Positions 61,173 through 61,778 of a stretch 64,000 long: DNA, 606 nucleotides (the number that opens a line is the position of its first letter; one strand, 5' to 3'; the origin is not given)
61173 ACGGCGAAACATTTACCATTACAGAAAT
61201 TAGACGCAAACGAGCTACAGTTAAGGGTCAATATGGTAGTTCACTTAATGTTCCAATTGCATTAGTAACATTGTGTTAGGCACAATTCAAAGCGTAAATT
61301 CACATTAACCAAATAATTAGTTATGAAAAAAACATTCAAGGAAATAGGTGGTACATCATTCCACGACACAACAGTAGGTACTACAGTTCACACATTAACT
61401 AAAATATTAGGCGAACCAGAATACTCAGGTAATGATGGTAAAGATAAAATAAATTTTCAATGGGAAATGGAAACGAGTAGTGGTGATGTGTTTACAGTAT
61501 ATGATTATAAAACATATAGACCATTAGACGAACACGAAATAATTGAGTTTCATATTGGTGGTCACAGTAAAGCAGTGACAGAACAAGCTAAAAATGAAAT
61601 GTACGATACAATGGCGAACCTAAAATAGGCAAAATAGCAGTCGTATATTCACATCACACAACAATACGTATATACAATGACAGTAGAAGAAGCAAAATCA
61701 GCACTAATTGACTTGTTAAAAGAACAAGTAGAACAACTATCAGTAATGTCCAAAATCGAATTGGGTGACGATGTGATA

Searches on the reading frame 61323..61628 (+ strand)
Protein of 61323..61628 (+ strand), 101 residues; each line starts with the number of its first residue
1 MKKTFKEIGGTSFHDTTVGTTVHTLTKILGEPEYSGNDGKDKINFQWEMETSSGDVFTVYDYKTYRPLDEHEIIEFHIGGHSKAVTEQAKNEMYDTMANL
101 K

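Call 95: find_encoding_contigs(protein=window:61323-61628:+, flank=10000, max_places=1)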
Protein window:61323-61628:+ (101 aa): 3 contigs read that carry it; 1 place shown.
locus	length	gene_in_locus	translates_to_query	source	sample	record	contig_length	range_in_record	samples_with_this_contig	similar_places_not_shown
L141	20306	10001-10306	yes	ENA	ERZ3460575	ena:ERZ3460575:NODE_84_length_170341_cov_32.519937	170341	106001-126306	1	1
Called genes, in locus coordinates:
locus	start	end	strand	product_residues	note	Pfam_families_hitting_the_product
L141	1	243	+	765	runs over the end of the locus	-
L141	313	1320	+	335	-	-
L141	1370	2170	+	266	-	PF06067:DUF932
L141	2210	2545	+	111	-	-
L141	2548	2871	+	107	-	-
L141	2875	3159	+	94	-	-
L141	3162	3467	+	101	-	-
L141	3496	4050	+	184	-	-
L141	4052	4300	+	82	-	-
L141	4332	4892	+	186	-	-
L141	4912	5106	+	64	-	-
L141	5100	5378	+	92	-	-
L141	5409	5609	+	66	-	-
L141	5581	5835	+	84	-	-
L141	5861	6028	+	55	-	-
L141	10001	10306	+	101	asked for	-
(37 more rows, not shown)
